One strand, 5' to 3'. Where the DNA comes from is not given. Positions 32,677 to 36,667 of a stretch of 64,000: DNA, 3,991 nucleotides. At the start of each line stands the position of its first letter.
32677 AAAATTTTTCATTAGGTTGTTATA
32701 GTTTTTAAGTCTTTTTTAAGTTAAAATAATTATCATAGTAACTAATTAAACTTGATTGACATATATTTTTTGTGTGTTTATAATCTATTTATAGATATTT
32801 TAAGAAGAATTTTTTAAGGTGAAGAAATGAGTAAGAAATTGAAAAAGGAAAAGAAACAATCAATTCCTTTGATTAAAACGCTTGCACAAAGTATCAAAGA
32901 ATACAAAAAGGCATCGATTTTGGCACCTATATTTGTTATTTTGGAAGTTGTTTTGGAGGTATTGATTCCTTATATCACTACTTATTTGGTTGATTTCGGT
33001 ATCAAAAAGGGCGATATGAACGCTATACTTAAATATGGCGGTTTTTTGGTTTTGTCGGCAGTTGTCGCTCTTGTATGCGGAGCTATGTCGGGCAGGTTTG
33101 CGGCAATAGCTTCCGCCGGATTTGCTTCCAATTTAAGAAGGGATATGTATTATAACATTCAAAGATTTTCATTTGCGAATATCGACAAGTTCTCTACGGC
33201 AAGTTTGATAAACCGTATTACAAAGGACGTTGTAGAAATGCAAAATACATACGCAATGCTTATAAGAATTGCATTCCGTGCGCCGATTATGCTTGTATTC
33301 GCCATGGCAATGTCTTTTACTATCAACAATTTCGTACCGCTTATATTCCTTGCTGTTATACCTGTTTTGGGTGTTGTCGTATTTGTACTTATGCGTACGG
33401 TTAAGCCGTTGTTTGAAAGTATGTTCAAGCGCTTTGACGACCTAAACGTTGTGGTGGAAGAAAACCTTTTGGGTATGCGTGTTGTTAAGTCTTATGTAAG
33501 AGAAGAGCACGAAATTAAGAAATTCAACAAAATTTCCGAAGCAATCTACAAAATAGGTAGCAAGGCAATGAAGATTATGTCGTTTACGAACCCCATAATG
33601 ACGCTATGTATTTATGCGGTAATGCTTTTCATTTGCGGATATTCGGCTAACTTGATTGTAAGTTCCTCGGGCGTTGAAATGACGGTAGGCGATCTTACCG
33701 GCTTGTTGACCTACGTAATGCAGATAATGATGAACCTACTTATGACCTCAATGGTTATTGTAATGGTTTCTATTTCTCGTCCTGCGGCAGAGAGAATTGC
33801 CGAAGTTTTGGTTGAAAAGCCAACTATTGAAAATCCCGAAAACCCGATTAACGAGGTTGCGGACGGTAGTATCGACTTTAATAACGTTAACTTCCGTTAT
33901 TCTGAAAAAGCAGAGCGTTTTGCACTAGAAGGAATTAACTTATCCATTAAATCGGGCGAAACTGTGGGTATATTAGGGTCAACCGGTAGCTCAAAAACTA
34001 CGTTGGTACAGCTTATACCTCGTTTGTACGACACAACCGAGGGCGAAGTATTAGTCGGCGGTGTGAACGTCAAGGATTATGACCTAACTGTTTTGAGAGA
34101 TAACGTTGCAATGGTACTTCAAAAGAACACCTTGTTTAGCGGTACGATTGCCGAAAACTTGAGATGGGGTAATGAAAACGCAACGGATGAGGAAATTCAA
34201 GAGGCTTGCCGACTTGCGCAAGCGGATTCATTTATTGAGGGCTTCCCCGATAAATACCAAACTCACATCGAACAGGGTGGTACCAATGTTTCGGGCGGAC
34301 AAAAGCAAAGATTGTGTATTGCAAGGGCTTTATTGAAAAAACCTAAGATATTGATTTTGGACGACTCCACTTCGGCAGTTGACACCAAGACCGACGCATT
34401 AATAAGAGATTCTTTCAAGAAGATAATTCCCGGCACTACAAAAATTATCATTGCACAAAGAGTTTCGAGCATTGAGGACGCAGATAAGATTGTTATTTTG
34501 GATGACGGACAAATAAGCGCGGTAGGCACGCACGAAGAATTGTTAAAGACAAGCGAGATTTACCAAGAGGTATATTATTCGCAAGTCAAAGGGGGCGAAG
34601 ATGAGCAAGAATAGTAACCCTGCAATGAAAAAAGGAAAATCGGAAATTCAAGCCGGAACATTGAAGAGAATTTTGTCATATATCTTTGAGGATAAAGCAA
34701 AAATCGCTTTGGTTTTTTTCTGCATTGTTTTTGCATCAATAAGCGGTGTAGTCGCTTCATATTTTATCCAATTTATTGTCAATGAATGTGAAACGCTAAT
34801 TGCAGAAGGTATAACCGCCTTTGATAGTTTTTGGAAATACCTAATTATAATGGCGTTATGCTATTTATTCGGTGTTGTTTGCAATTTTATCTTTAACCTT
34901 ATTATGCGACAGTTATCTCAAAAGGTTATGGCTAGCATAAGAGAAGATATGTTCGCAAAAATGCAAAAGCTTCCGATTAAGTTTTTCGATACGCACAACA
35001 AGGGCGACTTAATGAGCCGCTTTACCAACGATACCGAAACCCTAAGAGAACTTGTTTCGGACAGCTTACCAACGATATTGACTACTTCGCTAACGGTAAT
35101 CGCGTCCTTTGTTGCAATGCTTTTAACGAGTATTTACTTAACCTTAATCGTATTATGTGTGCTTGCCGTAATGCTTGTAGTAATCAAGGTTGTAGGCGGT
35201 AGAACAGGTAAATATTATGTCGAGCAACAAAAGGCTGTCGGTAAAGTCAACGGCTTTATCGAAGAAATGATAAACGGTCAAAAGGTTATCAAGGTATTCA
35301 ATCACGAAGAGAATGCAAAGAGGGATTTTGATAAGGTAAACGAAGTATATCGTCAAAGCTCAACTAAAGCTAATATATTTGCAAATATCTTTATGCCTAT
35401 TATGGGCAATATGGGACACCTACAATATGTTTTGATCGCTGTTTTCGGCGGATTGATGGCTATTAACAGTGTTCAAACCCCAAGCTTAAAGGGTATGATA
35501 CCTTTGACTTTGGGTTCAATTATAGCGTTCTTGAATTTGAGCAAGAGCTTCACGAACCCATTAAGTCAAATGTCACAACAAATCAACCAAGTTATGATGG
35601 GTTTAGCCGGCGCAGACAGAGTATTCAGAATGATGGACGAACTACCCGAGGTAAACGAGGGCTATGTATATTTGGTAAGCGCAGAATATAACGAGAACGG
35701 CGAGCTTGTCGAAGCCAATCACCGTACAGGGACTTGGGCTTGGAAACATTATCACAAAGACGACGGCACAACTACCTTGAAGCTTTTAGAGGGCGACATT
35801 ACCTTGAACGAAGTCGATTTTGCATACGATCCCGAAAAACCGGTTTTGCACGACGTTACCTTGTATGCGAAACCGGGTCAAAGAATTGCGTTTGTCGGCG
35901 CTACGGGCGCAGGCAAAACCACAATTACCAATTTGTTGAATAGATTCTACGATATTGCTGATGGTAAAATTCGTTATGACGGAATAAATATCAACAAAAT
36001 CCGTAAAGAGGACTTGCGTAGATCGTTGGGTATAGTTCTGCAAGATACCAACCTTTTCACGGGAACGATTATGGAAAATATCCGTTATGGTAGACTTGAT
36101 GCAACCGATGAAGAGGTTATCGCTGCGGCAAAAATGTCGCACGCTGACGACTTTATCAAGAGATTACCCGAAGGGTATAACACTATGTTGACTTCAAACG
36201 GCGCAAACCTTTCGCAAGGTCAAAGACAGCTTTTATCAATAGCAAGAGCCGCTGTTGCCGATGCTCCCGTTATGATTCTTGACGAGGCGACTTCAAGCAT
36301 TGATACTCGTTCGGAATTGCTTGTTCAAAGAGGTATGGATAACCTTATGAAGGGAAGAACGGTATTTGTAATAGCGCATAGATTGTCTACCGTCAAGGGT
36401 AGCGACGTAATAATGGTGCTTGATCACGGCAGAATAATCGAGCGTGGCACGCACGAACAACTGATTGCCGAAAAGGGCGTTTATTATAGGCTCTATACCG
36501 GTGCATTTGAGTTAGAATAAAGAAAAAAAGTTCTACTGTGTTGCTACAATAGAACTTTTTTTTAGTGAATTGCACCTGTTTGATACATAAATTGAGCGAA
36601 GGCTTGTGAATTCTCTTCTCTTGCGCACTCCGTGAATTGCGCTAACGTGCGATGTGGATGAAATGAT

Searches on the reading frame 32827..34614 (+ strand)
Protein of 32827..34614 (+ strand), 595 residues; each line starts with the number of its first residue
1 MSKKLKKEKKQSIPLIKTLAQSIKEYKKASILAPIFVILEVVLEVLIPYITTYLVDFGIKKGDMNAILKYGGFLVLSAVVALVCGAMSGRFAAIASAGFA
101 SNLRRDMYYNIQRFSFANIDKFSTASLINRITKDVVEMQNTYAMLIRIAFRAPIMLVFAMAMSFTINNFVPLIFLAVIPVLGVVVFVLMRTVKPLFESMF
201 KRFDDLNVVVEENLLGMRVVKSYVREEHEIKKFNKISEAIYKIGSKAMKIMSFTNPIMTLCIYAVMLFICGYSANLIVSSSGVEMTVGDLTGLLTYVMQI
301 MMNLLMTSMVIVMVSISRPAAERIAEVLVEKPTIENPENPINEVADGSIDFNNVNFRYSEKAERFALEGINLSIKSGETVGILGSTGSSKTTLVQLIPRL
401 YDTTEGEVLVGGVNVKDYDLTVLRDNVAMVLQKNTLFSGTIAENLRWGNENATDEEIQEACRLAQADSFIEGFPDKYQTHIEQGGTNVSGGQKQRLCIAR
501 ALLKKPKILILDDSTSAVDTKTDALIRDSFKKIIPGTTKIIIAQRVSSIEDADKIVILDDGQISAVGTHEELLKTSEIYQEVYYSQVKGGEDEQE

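Call 31: search_protein_families(library=pfam, proteins=[window:32827-34611:+], max_evalue=0.001)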
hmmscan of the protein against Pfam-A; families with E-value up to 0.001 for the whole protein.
window:32827-34611:+ (595 aa): 2 families
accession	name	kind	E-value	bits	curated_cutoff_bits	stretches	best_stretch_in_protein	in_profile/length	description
PF00664.28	ABC_membrane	-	8.4e-45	154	28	1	31-303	2-273/274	ABC transporter transmembrane region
PF00005.33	ABC_tran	-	1.9e-30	106.7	25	1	367-516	1-137/137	ABC transporter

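Call 49: find_encoding_contigs(protein=window:32827-34614:+, flank=1000, max_places=3)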
Protein window:32827-34614:+ (595 aa): 5 contigs read that carry it; 3 places shown.
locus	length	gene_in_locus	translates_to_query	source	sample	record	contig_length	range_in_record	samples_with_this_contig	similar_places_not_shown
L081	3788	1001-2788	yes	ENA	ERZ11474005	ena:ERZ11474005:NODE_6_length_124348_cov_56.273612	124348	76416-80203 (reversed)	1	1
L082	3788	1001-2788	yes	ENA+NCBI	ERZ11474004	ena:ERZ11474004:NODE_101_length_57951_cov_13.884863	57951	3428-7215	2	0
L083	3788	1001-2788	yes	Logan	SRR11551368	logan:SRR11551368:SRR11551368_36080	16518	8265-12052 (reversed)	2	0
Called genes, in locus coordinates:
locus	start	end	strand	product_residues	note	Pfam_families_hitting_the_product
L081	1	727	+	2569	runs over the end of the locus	PF18676:MBG_2, PF09479:Flg_new (faint), PF18676:MBG_2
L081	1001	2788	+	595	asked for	PF00664:ABC_membrane, PF00005:ABC_tran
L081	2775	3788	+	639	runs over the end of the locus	PF00664:ABC_membrane, PF02463:SMC_N (faint), PF00005:ABC_tran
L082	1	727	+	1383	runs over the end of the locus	?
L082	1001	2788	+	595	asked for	PF00664:ABC_membrane, PF00005:ABC_tran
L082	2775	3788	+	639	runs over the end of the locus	PF00664:ABC_membrane, PF02463:SMC_N (faint), PF00005:ABC_tran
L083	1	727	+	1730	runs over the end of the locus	?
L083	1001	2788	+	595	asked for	PF00664:ABC_membrane, PF00005:ABC_tran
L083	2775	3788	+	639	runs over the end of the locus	PF00664:ABC_membrane, PF02463:SMC_N (faint), PF00005:ABC_tran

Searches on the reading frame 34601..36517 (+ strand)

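Call 31: search_protein_families(library=pfam, proteins=[window:34601-36517:+], max_evalue=0.001)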
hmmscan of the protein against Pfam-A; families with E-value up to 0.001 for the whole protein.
window:34601-36517:+ (639 aa): 4 families
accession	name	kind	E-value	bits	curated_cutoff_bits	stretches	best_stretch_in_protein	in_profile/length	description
PF00664.28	ABC_membrane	-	3.8e-52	178.1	28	1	38-320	1-273/274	ABC transporter transmembrane region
PF00005.33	ABC_tran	-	7.3e-29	101.5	25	1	416-565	1-137/137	ABC transporter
PF02463.25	SMC_N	-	1.8e-05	24.7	40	1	424-605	135-209/220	RecF/RecN/SMC N terminal domain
PF07264.17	EI24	-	0.00024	21.7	32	1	21-193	2-127/199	Sulfate transporter CysZ/Etoposide-induced protein 2.4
